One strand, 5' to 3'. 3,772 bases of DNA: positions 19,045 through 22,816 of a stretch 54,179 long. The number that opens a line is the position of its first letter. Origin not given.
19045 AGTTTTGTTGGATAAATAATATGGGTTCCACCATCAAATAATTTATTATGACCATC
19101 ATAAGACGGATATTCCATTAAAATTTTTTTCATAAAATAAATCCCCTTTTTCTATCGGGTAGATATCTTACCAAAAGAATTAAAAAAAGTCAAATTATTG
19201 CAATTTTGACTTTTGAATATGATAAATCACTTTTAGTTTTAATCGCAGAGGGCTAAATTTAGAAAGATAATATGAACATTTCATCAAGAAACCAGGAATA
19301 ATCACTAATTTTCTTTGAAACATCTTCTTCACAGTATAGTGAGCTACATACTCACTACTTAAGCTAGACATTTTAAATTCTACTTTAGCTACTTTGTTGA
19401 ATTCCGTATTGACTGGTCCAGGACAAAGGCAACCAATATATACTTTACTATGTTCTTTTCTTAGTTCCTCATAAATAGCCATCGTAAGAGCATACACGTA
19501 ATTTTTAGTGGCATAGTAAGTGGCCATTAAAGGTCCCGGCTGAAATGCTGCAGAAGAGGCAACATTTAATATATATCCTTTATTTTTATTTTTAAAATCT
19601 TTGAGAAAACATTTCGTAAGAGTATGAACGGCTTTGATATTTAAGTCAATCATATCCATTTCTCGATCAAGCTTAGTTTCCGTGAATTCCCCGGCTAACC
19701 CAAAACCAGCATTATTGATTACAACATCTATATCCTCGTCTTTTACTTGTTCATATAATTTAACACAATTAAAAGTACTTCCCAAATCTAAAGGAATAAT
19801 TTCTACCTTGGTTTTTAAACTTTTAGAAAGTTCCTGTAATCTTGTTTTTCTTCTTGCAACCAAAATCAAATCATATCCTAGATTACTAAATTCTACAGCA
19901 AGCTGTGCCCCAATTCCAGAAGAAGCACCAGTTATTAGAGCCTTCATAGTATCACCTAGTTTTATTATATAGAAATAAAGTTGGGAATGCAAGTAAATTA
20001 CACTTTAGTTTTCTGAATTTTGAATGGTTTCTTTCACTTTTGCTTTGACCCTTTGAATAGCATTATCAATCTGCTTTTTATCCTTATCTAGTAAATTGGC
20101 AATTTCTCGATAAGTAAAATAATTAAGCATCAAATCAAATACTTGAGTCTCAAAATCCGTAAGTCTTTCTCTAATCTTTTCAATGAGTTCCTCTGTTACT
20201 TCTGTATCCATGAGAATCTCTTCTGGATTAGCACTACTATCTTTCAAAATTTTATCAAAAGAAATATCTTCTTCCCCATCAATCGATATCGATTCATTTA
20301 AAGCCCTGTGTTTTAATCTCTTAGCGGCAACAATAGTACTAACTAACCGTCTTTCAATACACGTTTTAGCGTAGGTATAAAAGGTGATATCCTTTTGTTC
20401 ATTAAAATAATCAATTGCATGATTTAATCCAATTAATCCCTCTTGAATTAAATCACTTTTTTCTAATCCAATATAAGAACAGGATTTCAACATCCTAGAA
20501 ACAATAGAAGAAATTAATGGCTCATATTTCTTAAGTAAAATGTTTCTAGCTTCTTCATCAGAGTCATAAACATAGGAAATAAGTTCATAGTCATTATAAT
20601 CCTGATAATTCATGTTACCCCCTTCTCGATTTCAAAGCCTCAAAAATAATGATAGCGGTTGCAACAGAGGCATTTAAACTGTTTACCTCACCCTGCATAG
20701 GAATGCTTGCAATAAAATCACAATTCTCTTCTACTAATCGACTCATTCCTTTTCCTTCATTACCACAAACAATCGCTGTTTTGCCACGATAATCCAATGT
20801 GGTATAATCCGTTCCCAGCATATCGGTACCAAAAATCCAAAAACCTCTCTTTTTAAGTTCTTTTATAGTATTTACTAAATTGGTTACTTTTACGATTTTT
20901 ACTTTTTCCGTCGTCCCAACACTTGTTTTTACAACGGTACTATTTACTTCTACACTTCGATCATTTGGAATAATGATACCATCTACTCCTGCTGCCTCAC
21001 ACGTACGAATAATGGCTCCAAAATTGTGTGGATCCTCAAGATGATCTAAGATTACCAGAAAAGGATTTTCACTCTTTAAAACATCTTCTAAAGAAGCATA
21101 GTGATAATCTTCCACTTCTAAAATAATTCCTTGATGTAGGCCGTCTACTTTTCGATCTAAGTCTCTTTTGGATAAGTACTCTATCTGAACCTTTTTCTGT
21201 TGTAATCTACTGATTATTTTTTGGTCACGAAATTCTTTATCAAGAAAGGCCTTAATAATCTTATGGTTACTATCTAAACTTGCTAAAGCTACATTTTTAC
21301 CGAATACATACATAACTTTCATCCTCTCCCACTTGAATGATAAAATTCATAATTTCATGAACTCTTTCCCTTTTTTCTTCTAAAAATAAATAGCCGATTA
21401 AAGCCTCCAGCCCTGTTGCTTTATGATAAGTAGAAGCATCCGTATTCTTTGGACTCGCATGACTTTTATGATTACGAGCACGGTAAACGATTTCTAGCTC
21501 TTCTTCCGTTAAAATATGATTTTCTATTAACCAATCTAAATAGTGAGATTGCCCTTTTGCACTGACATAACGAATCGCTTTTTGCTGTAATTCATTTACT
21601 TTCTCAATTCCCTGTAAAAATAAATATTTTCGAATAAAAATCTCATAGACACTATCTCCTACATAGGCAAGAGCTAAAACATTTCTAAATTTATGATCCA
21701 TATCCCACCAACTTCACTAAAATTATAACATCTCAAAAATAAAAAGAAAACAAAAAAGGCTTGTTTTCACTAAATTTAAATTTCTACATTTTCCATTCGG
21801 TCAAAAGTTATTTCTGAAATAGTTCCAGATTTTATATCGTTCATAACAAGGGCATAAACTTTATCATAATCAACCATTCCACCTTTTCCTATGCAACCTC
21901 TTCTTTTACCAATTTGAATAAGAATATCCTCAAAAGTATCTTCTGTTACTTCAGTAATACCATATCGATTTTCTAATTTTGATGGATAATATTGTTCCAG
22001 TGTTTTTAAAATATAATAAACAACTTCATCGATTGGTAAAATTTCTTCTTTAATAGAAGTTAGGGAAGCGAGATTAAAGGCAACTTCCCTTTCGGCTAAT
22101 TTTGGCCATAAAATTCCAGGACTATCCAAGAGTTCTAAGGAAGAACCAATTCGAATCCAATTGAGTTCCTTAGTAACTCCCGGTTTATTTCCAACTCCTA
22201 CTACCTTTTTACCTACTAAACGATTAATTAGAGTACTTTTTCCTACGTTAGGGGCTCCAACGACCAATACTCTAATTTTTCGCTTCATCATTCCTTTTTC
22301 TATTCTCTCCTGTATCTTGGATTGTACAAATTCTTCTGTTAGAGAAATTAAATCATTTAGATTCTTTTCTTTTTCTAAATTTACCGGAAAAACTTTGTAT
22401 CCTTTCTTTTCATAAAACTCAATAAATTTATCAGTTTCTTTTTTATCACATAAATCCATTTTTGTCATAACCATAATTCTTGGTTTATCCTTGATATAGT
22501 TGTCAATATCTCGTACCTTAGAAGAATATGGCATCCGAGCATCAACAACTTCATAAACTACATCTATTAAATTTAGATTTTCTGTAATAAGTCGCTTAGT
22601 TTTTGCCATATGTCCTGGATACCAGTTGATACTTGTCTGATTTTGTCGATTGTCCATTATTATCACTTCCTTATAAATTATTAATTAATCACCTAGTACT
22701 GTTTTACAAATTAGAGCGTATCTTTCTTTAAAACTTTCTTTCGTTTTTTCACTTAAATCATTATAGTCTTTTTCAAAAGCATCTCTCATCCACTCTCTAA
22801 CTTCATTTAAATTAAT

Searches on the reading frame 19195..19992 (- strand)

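Call 80: search_protein_families(library=pfam, proteins=[window:19195-19992:-], max_evalue=0.00001)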
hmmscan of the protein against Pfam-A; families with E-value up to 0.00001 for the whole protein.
window:19195-19992:- (265 aa): 4 families
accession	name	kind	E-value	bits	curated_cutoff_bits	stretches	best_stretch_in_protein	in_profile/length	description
PF00106.31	adh_short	-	2.5e-39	135.3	26.6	1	18-200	3-188/195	short chain dehydrogenase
PF13561.12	adh_short_C2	-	1.5e-22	80.8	27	1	22-204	1-186/236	Enoyl-(Acyl carrier protein) reductase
PF08659.16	KR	-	8.2e-07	29.6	22.6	1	19-170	4-160/180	KR domain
PF01370.27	Epimerase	-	3.7e-06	27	20.9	1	18-155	1-124/240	NAD dependent epimerase/dehydratase family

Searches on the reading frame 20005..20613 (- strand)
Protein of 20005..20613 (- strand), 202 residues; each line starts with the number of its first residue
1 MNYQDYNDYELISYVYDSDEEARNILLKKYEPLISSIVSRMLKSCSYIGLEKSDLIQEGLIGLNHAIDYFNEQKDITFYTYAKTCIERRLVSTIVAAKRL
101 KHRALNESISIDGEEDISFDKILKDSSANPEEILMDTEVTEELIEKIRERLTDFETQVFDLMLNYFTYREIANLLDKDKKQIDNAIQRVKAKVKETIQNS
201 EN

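Call 80: search_protein_families(library=pfam, proteins=[window:20005-20613:-], max_evalue=0.00001)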
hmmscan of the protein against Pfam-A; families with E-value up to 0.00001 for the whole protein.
window:20005-20613:- (202 aa): 1 family
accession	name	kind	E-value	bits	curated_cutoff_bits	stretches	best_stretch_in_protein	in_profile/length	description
PF04542.20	Sigma70_r2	-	4.6e-10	39.6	24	1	26-98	1-69/71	Sigma-70 region 2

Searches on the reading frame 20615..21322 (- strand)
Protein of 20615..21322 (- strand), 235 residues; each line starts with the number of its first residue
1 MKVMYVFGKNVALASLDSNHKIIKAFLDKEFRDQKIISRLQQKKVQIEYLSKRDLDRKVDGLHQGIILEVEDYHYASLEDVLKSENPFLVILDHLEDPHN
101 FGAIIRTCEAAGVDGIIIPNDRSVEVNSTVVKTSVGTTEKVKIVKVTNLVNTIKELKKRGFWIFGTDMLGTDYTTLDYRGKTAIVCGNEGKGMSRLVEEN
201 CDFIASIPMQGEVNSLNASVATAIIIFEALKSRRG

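Call 80: search_protein_families(library=pfam, proteins=[window:20615-21322:-], max_evalue=0.00001)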
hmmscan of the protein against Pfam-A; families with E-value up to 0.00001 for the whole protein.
window:20615-21322:- (235 aa): 2 families
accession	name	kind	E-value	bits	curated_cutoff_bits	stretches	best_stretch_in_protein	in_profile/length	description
PF00588.24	SpoU_methylase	-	1.1e-45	155.7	29.7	1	88-227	2-142/142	SpoU rRNA Methylase family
PF08032.17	SpoU_sub_bind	-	2.7e-11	44.1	22.8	1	5-75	1-75/76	RNA 2'-O ribose methyltransferase substrate binding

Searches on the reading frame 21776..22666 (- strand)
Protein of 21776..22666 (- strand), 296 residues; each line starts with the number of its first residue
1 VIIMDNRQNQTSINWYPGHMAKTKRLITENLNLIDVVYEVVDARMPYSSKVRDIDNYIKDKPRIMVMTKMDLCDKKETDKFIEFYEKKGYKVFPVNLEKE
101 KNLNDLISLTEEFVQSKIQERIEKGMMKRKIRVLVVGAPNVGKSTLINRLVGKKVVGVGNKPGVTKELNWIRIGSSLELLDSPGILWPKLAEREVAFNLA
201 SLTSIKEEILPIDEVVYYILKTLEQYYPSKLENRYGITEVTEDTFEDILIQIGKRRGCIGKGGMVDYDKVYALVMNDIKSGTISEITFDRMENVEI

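Call 80: search_protein_families(library=pfam, proteins=[window:21776-22666:-], max_evalue=0.00001)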
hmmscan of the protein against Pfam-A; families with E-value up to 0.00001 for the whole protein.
window:21776-22666:- (296 aa): 3 families
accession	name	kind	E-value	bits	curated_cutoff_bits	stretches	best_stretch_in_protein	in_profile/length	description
PF01926.29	MMR_HSR1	-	7.5e-20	71.6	21.9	1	132-197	1-68/113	50S ribosome-binding GTPase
PF02421.24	FeoB_N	-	6.8e-11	42.4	27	1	132-185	2-57/156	Ferrous iron transport protein B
PF03193.22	RsgA_GTPase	-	3.3e-10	40.5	30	1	63-184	56-167/174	RsgA GTPase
